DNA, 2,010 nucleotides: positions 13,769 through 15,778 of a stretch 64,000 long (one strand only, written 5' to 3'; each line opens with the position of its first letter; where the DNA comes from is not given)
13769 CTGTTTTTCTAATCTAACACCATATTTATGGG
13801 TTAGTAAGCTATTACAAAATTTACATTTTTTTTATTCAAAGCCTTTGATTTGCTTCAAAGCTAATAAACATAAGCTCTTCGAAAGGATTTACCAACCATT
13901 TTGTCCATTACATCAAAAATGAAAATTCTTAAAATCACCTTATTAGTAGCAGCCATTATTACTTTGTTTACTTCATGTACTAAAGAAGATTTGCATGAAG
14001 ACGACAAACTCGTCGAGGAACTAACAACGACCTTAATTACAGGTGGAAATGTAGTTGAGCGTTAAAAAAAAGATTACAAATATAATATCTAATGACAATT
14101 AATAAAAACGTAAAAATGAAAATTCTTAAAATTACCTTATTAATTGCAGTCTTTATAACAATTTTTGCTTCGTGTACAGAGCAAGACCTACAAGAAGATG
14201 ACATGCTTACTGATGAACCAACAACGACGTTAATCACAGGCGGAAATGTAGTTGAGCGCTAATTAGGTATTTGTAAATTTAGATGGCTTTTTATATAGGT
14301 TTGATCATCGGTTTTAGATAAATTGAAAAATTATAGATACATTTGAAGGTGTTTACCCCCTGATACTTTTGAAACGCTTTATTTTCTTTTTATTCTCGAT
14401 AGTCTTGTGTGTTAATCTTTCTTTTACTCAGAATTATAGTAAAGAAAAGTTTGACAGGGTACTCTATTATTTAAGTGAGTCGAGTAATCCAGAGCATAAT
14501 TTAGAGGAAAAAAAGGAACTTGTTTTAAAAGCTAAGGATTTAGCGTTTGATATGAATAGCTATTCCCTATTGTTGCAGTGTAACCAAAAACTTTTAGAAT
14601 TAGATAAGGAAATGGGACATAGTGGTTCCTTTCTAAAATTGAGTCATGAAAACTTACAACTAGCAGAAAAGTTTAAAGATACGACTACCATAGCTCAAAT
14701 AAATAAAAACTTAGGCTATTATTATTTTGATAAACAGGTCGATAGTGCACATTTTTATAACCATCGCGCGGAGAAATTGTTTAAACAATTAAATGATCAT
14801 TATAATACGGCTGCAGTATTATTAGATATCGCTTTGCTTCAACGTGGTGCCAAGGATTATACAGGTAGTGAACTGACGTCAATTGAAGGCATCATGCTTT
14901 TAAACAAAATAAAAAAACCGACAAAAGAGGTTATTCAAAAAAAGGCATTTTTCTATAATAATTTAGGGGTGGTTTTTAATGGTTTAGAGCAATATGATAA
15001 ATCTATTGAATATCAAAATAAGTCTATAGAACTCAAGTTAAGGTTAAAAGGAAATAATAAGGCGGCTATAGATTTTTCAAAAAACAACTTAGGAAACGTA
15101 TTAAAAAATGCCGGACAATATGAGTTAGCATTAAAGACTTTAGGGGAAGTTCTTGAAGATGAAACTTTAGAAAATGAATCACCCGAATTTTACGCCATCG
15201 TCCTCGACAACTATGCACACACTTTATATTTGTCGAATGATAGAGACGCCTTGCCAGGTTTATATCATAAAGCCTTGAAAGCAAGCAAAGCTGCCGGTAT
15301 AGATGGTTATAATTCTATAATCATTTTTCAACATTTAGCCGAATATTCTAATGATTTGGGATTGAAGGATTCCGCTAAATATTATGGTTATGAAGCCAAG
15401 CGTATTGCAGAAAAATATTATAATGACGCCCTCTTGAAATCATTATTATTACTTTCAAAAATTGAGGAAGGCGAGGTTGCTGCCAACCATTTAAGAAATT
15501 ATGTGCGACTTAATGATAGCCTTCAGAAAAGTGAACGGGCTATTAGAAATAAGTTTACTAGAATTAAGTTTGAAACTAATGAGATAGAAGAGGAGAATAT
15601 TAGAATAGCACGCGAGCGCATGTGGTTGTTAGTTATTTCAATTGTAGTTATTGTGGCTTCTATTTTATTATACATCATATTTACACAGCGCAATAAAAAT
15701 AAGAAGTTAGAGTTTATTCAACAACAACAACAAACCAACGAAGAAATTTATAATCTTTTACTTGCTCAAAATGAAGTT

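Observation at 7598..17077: Tandem array of three paralogous 48-aa acidic lipopeptide genes upstream of an extracytoplasmic-TPR histidine kinase and LuxR response regulator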

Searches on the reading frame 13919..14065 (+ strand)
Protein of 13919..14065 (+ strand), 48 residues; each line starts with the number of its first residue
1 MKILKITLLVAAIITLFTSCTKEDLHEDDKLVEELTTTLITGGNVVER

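Call 4: search_protein_families(library=pfam, proteins=[window:13919-14065:+], max_evalue=0.01)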
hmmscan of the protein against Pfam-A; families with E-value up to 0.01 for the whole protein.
window:13919-14065:+ (48 aa): 0 families

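Call 5: search_protein_families(library=ncbifam, proteins=[window:13919-14065:+], max_evalue=1)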
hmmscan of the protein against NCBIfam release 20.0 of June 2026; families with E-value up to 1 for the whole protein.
window:13919-14065:+ (48 aa): 7 families
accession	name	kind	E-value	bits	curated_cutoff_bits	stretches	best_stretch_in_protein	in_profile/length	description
NF040782.1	PG_glutam_Chrys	equivalog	0.0066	15.7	250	1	1-46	1-48/321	protein-glutamine glutaminase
NF045871.1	MBA_Nterm_para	domain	0.022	14.5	55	1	3-38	7-45/132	MBA family surface membrane protein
NF052634.1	Riean_0653_fam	subfamily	0.034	15.1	57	1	3-37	3-34/176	Riean_0653 family protein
NF051862.1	BT4005_BT4719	subfamily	0.068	13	60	1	6-38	7-39/211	NigD1/NigD2 family lipoprotein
NF038041.1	fim_Mfa1_fam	subfamily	0.091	11.9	130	1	2-37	1-37/495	Mfa1 family fimbria major subunit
NF052322.1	FimD_tip_adhes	equivalog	0.14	10.8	170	1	3-41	4-44/664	fimbrial tip adhesin FimD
NF053772.1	BSAP5b_fam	equivalog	0.17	11.1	380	1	1-35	1-35/418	BSAP5b family pore-forming toxin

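Call 7: find_homologous_proteins(query=window:13919-14065:+, max_evalue=10)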
Query window:13919-14065:+ (48 aa): 5 proteins with E <= 10 among 5 candidates.
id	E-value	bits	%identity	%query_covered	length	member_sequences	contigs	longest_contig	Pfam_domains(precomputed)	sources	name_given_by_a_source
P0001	1.3e-21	91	100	100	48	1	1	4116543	-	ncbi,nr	ncbi:hypothetical protein [Pseudotamlana carrageenivorans]|nr:hypothetical protein [Tamlana carragee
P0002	9.0e-17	76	83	100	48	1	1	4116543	-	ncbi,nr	ncbi:hypothetical protein [Pseudotamlana carrageenivorans]|nr:hypothetical protein [Tamlana carragee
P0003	1.8e-16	75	77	100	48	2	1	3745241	-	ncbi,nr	ncbi:hypothetical protein JJL45_04500 [Tamlana sp. s12]|nr:hypothetical protein [Tamlana sp. s12] QQ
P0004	3.8e-14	68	75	100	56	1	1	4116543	-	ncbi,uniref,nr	ncbi:hypothetical protein [Pseudotamlana carrageenivorans]|uniref:hypothetical protein n=1 Tax=Pseud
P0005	9.9e-13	64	73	100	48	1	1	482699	-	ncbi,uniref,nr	ncbi:hypothetical protein KO493_04520 [Tamlana agarivorans]|uniref:Uncharacterized protein n=1 Tax=P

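Call 10: find_encoding_contigs(protein=P0003, flank=10000, max_places=4)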
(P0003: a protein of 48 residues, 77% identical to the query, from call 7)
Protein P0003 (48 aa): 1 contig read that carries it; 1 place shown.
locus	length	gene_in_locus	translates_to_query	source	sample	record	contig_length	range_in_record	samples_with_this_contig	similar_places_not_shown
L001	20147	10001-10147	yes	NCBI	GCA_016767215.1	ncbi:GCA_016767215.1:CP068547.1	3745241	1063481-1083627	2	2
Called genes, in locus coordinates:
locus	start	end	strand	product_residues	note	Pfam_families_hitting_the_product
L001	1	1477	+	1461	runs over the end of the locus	PF00929:RNase_T, PF02811:PHP, PF07733:DNA_pol3_alpha, PF17657:DNA_pol3_finger, PF14579:HHH_6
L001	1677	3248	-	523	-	-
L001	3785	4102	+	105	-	PF00085:Thioredoxin, PF14595:Thioredoxin_9 (weak), PF08534:Redoxin (faint), PF13098:Thioredoxin_2, PF13905:Thioredoxin_8 (faint)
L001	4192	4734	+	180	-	PF00574:CLP_protease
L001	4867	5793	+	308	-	PF01882:DUF58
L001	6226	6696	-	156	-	PF12973:Cupin_7, PF07883:Cupin_2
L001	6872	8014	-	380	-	PF01103:Omp85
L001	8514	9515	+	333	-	PF00356:LacI, PF00532:Peripla_BP_1, PF13407:Peripla_BP_4, PF13377:Peripla_BP_3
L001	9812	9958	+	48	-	-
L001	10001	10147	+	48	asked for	-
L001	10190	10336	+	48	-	-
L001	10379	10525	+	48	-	-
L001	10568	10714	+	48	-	-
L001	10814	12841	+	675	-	PF00515:TPR_1 (faint), PF07719:TPR_2 (faint), PF13181:TPR_8 (faint), PF13424:TPR_12, PF07730:HisKA_3 (weak), PF02518:HATPase_c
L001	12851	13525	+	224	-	PF00072:Response_reg (weak)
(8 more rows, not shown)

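Call 11: find_encoding_contigs(protein=P0005, flank=10000, max_places=4)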
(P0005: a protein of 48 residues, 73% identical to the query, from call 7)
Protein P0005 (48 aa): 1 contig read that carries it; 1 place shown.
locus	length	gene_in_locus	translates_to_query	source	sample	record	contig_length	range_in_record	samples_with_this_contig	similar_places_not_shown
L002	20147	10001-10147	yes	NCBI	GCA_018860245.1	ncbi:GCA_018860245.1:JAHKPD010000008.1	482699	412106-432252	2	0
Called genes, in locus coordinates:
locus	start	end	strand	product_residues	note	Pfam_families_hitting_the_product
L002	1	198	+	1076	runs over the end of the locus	PF13620:CarboxypepD_reg, PF13715:CarbopepD_reg_2, PF07715:Plug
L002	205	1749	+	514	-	PF14322:SusD-like_3, PF07980:SusD_RagB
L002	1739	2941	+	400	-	-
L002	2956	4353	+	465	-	PF18911:PKD_4, PF00801:PKD, PF18911:PKD_4 (weak), PF00801:PKD, PF18911:PKD_4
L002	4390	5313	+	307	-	PF08787:Alginate_lyase2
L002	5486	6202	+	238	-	PF00392:GntR, PF07729:FCD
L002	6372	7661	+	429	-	PF00083:Sugar_tr, PF07690:MFS_1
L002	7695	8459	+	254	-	PF00106:adh_short, PF08659:KR, PF23441:SDR, PF13561:adh_short_C2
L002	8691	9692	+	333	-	PF00356:LacI, PF00532:Peripla_BP_1, PF13407:Peripla_BP_4, PF13377:Peripla_BP_3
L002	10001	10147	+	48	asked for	-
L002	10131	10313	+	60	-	-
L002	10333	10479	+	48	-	-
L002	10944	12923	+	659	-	PF00515:TPR_1 (faint), PF13424:TPR_12, PF02518:HATPase_c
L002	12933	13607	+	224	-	PF00072:Response_reg (weak)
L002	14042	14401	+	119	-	PF03965:Penicillinase_R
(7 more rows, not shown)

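Call 17: find_homologous_proteins(query=A3, max_evalue=10)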
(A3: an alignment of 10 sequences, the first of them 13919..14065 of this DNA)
Query A3 (10 sequences) (48 aa, profile of the alignment): 21 proteins with E <= 10 among 42 candidates.
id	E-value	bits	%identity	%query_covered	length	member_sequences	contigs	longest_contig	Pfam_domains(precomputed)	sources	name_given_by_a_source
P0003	3.3e-27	112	77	100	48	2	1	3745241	-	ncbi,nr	ncbi:hypothetical protein JJL45_04500 [Tamlana sp. s12]|nr:hypothetical protein [Tamlana sp. s12] QQ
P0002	3.9e-27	111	83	100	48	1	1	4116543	-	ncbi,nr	ncbi:hypothetical protein [Pseudotamlana carrageenivorans]|nr:hypothetical protein [Tamlana carragee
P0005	6.5e-27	111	73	100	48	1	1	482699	-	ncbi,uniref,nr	ncbi:hypothetical protein KO493_04520 [Tamlana agarivorans]|uniref:Uncharacterized protein n=1 Tax=P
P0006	2.1e-26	109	71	100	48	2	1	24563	-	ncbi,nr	ncbi:hypothetical protein Q4566_16370 [Tamlana sp. 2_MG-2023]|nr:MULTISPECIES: hypothetical protein 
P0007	1.2e-25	107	67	100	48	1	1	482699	-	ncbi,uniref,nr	ncbi:hypothetical protein KO493_04525 [Tamlana agarivorans]|uniref:Uncharacterized protein n=2 Tax=P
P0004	1.5e-25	106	75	100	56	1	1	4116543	-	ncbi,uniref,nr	ncbi:hypothetical protein [Pseudotamlana carrageenivorans]|uniref:hypothetical protein n=1 Tax=Pseud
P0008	2.6e-25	106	67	100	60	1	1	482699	-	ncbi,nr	ncbi:hypothetical protein [Pseudotamlana agarivorans]|nr:hypothetical protein [Tamlana agarivorans]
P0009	3.7e-25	105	67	100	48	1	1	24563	-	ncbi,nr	ncbi:hypothetical protein Q4566_16360 [Tamlana sp. 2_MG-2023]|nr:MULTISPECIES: hypothetical protein 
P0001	4.0e-25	105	100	100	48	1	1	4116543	-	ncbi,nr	ncbi:hypothetical protein [Pseudotamlana carrageenivorans]|nr:hypothetical protein [Tamlana carragee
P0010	1.9e-24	103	77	100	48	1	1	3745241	-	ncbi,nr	ncbi:hypothetical protein JJL45_04485 [Tamlana sp. s12]|nr:hypothetical protein [Tamlana sp. s12] QQ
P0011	7.5e-24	101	67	100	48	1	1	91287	-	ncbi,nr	ncbi:hypothetical protein [Pseudotamlana haliotis]|nr:hypothetical protein [Tamlana haliotis]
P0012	2.6e-23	99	60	100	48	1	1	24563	-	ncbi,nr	ncbi:hypothetical protein Q4566_16365 [Tamlana sp. 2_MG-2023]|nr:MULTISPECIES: hypothetical protein 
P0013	2.2e-22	96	69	100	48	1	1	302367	-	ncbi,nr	ncbi:hypothetical protein [Pseudotamlana agarivorans]|nr:hypothetical protein [Tamlana agarivorans]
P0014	2.9e-22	96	65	100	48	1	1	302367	-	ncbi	-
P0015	2.1e-20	90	48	100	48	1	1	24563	-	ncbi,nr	ncbi:hypothetical protein Q4566_16355 [Tamlana sp. 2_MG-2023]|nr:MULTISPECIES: hypothetical protein 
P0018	3.7e-10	57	69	73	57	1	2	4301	-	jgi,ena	-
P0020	1.5e-8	52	50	94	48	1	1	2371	-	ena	-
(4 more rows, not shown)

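Call 19: find_encoding_contigs(protein=P0018, flank=10000, max_places=4)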
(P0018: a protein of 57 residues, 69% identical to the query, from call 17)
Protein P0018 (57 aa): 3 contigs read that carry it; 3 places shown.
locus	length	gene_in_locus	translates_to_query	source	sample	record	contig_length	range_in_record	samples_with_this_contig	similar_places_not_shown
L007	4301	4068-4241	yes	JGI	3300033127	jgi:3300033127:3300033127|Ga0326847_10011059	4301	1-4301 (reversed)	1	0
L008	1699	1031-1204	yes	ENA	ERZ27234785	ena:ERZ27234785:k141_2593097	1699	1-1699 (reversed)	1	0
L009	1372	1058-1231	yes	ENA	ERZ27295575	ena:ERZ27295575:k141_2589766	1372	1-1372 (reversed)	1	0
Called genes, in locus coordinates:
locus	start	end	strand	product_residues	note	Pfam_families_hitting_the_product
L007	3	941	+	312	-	?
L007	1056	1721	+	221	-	PF01081:Aldolase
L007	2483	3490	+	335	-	PF00356:LacI, PF00532:Peripla_BP_1, PF13407:Peripla_BP_4, PF13377:Peripla_BP_3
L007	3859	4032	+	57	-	-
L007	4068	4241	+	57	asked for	-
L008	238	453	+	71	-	PF13377:Peripla_BP_3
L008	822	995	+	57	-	-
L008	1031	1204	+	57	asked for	-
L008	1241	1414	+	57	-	-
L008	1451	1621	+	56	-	-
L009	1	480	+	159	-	?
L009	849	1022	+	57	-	-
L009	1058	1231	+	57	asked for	-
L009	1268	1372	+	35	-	?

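Call 20: find_encoding_contigs(protein=P0020, flank=10000, max_places=4)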
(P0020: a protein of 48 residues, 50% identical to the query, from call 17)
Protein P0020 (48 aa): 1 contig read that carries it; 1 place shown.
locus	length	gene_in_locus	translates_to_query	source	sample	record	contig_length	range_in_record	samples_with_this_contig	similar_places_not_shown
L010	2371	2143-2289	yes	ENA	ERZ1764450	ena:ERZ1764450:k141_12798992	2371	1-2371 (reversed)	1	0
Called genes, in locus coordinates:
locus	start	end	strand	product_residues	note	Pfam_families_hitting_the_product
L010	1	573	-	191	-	?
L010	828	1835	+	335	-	PF00356:LacI, PF01381:HTH_3 (faint), PF04967:HTH_10 (faint), PF00532:Peripla_BP_1, PF13407:Peripla_BP_4, PF13377:Peripla_BP_3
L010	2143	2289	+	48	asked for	-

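Call 24: find_related_loci(query=A4, collection=metagenome_contigs, flank=8000)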
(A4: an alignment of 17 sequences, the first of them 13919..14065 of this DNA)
Query A4 (48 aa) in metagenome_contigs; peptide patterns used: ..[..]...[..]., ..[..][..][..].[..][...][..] (x = any residue, [..] = any of these).
600 stretches matched a pattern (row limit reached: there are more); 10 encode a relative of the query (tblastn E <= 1e-3); 10 distinct loci.
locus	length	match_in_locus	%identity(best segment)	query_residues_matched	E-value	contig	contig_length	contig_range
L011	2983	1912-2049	59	1-45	4e-12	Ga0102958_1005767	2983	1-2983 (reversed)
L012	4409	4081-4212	59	1-43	1e-11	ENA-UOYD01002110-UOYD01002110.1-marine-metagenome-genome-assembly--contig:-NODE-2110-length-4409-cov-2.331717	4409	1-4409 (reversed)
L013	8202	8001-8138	57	1-45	1e-10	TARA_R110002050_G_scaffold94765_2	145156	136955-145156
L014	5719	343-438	69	1-32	2e-10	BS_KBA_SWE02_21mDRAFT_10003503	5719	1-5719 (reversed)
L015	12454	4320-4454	51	1-44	1e-9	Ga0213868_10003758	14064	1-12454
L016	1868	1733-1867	40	1-48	3e-8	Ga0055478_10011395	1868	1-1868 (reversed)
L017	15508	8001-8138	46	1-44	4e-8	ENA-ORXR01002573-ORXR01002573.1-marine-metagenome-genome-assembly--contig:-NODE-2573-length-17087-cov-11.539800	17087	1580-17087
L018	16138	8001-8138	46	1-44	4e-8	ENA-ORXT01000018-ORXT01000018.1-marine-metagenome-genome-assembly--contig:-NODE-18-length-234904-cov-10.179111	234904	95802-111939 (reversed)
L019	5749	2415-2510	63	1-32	2e-5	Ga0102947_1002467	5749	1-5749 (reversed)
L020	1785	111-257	47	1-48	2e-5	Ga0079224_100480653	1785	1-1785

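Call 72: search_protein_representatives(alignment_id=A9)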
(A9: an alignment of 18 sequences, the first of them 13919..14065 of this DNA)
Query: 18 sequences, 48 profile positions. Proteins with E-value up to 0.001 (for the whole library): 36; up to 1e-10: 12; up to 1e-30: 1. The best 36 are listed.
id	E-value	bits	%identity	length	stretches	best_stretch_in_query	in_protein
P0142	4.1e-35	135.5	-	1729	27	15-26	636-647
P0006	8.8e-26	105.6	-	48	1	1-48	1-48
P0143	4.1e-14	68.3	-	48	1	1-48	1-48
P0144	6.0e-13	64.6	-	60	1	1-39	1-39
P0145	2.5e-12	62.6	-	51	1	1-44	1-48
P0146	4.0e-12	61.9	-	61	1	1-47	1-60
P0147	6.3e-12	61.3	-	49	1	1-46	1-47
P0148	1.1e-11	60.5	-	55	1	1-45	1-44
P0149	1.7e-11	59.9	-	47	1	1-45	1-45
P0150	1.9e-11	59.8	-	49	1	1-46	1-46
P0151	2.1e-11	59.6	-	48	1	1-48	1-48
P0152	6.8e-11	58.0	-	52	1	1-37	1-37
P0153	2.9e-10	56.0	-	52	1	1-46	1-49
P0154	1.3e-09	53.9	-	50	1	1-44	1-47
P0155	2.9e-09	52.7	-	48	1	1-37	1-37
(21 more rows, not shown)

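Call 98: predict_structure(alignment_id=A9)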
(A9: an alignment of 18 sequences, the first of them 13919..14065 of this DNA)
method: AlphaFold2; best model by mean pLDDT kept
length: 48 residues; sequences in the alignment: 18
mean_pLDDT: 64.3   pTM: 0.30
mean pLDDT of the five models: 64.3, 62.2, 62.1, 60.9, 60.5
residues with pLDDT >= 90: 0; 70-90: 18; 50-70: 27; < 50: 3
segments of 3 or more residues with pLDDT < 50: 46-48
pLDDT, mean of each block of 10 residues (from residue 1): 80 81 55 52 50
secondary structure, 60 per line:
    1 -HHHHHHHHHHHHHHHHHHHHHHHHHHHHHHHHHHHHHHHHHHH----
elements in order: H2-44

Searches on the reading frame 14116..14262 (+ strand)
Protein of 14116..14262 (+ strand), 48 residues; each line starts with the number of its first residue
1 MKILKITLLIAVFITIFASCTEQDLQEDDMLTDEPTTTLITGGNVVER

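Call 4: search_protein_families(library=pfam, proteins=[window:14116-14262:+], max_evalue=0.01)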
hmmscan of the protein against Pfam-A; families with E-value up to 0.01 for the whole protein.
window:14116-14262:+ (48 aa): 0 families

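Call 5: search_protein_families(library=ncbifam, proteins=[window:14116-14262:+], max_evalue=1)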
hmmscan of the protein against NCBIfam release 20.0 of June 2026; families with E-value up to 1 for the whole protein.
window:14116-14262:+ (48 aa): 2 families
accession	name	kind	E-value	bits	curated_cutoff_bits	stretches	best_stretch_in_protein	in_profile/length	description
NF040782.1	PG_glutam_Chrys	equivalog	0.09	12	250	1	1-46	1-48/321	protein-glutamine glutaminase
NF045871.1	MBA_Nterm_para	domain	0.11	12.2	55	1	3-34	7-41/132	MBA family surface membrane protein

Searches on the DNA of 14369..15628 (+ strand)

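Call 46: search_rna_families(source=L025, start=4300, end=5100, threshold=evalue, max_evalue=10)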
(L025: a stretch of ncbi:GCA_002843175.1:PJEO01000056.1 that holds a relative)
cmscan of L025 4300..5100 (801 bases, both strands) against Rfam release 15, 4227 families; matches with E-value up to 10: 14.
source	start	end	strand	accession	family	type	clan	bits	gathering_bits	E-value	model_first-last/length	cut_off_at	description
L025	4894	4958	+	RF02362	Yfr10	Gene; sRNA;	-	24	43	0.44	1-78/78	no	Cyanobacterial functional RNA 10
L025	4860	4963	+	RF02579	tsr26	Gene; sRNA;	-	21.8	141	1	1-122/122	no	S. aureus tsr26 small RNA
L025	4913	4962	-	RF02618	SSRC34_2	Gene; sRNA;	-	20.6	48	0.98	1-125/125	no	Streptococcus sRNA 34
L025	4898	4988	-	RF02579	tsr26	Gene; sRNA;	-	20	141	2.6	1-122/122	no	S. aureus tsr26 small RNA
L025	4895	4948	+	RF02618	SSRC34_2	Gene; sRNA;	-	18.8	48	2.4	1-125/125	no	Streptococcus sRNA 34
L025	4662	4711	-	RF03463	mir-3036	Gene; miRNA;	-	17.6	70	4.8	1-58/58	no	mir-3036 microRNA precursor family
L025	4354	4417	-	RF02270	nse_sRNA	Gene;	-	16.5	75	6.4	1-73/73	no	Neisseria sigma-E sRNA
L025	4919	4942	+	RF04239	mir-4679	Gene; miRNA;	-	16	88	6.8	1-75/75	no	mir-4679 microRNA precursor family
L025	4919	4942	-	RF04239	mir-4679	Gene; miRNA;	-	16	88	6.8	1-75/75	no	mir-4679 microRNA precursor family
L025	4531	4609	-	RF01302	snoU36a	Gene; snRNA; snoRNA; CD-box;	CL00051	15.7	45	5.2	1-90/90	no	SnoRNA U36a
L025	4793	4946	+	RF04180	BTnc231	Gene; sRNA;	-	15.3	80.4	2.1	1-154/154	no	Bacteroides sRNA BTnc231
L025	4640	4724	-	RF04230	mir-9261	Gene; miRNA;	-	15.3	86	7.2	1-92/92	no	mir-9261 microRNA precursor family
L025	4915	4945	+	RF04157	MIR9486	Gene; miRNA;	-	14.9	100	6.7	1-119/119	no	MIR9486 microRNA precursor family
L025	5012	5044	-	RF01726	SAM-II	Cis-reg; riboswitch;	-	14.8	44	7.9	1-60/60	no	SAM-II riboswitch aptamer (SAM-II long loop)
